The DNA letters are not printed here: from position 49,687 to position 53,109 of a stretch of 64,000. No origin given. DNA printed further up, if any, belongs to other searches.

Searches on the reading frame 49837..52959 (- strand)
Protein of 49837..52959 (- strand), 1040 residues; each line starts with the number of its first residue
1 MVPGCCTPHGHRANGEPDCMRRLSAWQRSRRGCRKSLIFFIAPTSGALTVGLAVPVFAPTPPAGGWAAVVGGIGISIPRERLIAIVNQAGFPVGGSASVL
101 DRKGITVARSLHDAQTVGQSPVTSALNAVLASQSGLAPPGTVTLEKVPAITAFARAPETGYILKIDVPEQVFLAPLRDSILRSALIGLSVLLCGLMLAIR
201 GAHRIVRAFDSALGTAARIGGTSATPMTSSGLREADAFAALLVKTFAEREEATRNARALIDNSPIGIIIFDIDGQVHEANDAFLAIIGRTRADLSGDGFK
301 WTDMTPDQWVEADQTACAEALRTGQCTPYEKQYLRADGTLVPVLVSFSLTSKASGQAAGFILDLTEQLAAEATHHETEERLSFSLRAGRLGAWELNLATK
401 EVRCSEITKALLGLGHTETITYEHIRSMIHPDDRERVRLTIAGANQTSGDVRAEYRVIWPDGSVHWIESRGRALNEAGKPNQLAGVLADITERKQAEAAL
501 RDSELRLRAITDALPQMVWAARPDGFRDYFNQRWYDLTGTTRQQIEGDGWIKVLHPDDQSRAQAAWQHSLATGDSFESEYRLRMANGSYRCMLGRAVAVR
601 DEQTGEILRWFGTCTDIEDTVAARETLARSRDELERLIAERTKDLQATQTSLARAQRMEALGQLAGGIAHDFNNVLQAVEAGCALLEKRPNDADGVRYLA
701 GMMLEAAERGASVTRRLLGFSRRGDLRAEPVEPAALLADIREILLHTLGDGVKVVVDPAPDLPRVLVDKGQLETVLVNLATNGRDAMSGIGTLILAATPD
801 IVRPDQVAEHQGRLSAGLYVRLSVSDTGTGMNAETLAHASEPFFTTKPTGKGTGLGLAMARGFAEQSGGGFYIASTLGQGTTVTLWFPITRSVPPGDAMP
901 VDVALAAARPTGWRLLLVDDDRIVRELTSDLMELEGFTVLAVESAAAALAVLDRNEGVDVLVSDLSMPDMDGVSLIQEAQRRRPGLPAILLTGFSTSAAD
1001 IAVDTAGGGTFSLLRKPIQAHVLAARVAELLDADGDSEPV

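Call 3: search_protein_families(library=pfam, proteins=[window:49837-52959:-], max_evalue=0.01)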
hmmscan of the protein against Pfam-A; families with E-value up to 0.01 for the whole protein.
window:49837-52959:- (1040 aa): 11 families
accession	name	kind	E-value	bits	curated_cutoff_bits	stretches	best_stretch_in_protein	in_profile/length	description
PF08447.18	PAS_3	-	2.6e-44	149.8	25.6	3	529-613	3-88/89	PAS fold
PF08448.16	PAS_4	-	6.8e-23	81.5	23.1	2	261-366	2-107/110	PAS fold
PF13426.13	PAS_9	-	1.9e-21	76.7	27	2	266-365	3-102/103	PAS domain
PF00989.32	PAS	-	2.4e-19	69.9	22.6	2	506-617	2-113/113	PAS fold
PF00072.30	Response_reg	-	3.3e-19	69.5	30.2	1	916-1027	2-110/111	Response regulator receiver domain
PF02518.31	HATPase_c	-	1.1e-16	61.7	26.4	1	768-890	2-110/111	Histidine kinase-, DNA gyrase B-, and HSP90-like ATPase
PF13188.13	PAS_8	-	2.8e-13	49.7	21.8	1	257-295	4-44/65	PAS domain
PF00512.31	HisKA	-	0.0015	19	26.9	1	661-724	2-64/66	His Kinase A (phospho-acceptor) domain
PF14598.12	PAS_11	-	0.0028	18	25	1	539-589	26-76/109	PAS domain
PF03709.21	OKR_DC_1_N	-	0.0055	17.4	29.3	0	924-995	6-73/111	Orn/Lys/Arg decarboxylase, N-terminal domain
PF02743.24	dCache_1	-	0.0078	16.2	45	0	39-163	114-237/240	Cache domain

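Call 93: search_protein_families(library=padloc, proteins=[window:49837-52959:-], max_evalue=0.01)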
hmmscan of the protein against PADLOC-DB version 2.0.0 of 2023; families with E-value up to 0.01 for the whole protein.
window:49837-52959:- (1040 aa): 0 families
